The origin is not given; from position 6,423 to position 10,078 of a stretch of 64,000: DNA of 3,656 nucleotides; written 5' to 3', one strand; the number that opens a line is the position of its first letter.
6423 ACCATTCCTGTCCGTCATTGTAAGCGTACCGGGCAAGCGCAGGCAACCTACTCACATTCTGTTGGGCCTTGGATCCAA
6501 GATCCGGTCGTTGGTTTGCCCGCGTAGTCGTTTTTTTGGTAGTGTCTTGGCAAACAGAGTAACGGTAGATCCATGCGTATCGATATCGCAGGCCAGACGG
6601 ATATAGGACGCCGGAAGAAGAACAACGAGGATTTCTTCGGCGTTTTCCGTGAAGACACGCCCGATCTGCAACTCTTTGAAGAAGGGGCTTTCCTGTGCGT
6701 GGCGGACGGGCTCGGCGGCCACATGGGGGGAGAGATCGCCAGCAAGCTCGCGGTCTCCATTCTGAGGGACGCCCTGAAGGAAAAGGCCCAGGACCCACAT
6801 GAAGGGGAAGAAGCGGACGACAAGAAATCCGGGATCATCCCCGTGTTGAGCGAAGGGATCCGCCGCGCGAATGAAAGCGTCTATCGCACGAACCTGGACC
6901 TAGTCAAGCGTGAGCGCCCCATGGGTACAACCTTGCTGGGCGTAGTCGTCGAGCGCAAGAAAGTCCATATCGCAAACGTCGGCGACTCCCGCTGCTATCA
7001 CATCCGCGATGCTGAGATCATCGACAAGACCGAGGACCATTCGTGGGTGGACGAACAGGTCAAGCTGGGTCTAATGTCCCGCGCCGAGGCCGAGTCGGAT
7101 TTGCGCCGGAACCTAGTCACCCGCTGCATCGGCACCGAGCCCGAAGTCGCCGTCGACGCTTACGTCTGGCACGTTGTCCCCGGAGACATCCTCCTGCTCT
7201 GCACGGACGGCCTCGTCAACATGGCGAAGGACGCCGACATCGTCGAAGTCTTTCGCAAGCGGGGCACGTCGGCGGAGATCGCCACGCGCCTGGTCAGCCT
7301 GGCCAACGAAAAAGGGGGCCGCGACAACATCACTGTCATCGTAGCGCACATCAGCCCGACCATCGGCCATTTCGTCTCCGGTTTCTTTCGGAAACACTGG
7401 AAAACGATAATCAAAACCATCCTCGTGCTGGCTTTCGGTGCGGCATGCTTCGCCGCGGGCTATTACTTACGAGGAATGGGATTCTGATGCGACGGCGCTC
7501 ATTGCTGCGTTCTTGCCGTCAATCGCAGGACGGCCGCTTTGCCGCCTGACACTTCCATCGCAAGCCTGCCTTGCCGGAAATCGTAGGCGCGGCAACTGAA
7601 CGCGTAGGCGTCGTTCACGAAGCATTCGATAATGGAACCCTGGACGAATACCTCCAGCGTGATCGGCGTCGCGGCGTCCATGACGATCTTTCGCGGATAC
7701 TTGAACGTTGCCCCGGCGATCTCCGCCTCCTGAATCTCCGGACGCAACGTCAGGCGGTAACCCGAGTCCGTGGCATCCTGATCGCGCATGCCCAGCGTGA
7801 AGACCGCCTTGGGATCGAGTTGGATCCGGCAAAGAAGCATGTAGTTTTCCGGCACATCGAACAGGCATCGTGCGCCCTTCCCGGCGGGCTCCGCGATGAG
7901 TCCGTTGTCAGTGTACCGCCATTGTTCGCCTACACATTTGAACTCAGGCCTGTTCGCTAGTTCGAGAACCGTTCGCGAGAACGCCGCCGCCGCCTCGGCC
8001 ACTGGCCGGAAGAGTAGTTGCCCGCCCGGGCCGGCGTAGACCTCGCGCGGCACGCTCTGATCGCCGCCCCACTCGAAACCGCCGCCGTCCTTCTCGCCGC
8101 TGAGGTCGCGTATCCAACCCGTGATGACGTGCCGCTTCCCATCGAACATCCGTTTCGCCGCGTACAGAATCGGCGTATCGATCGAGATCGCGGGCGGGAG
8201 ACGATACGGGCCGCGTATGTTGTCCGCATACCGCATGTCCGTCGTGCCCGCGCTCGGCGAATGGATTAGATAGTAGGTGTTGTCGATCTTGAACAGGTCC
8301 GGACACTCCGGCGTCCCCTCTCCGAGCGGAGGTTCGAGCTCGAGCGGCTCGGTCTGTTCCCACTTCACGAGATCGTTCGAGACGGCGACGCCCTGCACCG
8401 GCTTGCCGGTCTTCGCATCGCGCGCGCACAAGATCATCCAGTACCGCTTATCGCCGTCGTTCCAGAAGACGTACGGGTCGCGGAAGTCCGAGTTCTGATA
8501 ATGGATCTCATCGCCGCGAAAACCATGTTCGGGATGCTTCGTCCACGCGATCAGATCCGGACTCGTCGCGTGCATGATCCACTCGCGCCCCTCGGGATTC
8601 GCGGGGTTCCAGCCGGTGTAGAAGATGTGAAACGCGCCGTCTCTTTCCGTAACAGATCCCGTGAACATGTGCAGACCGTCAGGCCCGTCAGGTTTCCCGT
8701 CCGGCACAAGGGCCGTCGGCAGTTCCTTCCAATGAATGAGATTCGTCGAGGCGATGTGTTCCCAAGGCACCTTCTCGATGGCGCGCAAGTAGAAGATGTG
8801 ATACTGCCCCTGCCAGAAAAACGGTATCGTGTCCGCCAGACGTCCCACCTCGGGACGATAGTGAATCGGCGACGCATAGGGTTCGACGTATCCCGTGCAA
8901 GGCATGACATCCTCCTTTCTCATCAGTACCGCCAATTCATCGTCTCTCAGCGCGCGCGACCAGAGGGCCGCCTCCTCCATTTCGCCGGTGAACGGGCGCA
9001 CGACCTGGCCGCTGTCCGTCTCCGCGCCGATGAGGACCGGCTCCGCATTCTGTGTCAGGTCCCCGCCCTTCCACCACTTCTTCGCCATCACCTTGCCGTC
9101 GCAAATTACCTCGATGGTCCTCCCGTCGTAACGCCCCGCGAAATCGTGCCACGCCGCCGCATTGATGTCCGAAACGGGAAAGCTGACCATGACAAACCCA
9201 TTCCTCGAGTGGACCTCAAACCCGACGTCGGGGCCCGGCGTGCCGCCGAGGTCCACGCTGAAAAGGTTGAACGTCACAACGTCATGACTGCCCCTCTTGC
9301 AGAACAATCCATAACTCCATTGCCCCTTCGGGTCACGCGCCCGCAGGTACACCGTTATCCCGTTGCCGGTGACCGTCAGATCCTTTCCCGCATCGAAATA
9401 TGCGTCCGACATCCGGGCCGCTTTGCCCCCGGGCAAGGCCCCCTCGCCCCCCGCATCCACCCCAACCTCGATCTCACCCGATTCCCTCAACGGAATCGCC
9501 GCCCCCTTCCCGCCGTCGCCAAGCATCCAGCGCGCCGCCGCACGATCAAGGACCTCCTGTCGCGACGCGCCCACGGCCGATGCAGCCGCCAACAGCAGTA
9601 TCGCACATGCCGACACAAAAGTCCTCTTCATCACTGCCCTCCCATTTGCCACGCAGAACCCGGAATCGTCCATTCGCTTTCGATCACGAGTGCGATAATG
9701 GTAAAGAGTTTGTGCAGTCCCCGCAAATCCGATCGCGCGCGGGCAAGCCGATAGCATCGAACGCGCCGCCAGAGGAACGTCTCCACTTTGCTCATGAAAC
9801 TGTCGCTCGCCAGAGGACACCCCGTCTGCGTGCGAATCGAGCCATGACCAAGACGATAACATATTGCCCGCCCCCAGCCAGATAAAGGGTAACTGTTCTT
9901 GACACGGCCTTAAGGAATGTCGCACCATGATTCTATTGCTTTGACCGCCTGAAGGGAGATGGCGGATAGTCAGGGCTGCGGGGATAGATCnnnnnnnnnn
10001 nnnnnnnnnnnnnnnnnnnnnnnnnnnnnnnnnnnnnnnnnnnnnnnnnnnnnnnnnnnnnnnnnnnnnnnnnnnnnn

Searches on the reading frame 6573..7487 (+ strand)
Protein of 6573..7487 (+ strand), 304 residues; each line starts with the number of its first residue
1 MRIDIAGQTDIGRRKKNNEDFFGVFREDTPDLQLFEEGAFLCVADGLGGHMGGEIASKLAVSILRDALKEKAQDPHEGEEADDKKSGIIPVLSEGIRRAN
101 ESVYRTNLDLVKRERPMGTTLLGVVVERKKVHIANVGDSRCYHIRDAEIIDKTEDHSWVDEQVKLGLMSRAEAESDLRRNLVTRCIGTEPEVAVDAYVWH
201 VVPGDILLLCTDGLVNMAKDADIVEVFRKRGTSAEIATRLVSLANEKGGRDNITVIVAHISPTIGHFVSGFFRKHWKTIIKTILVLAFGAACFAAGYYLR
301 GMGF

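Call 33: search_protein_families(library=pfam, proteins=[window:6573-7487:+], max_evalue=0.00001)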
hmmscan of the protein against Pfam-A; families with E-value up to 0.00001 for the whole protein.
window:6573-7487:+ (304 aa): 3 families
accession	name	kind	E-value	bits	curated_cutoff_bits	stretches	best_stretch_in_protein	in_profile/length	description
PF13672.11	PP2C_2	-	1.3e-14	54.7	24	1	26-227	12-188/209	Protein phosphatase 2C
PF00481.26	PP2C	-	1.2e-11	45.3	20.3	1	36-160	32-144/255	Protein phosphatase 2C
PF07228.17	SpoIIE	-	9.2e-10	39.2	25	1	40-260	6-191/192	Stage II sporulation protein E (SpoIIE)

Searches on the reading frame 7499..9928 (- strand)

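Call 33: search_protein_families(library=pfam, proteins=[window:7499-9928:-], max_evalue=0.00001)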
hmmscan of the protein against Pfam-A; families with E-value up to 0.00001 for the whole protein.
window:7499-9928:- (809 aa): 3 families
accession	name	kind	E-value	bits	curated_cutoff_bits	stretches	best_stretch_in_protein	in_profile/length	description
PF00251.26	Glyco_hydro_32N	-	1.1e-35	124.1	22.1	1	356-642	1-307/307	Glycosyl hydrolases family 32 N-terminal domain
PF04616.20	Glyco_hydro_43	-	6.5e-12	45.8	32.2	1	376-576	22-222/288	Glycosyl hydrolases family 43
PF13385.13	Laminin_G_3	-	7e-10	39.7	27.6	1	187-332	15-150/151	Concanavalin A-like lectin/glucanases superfamily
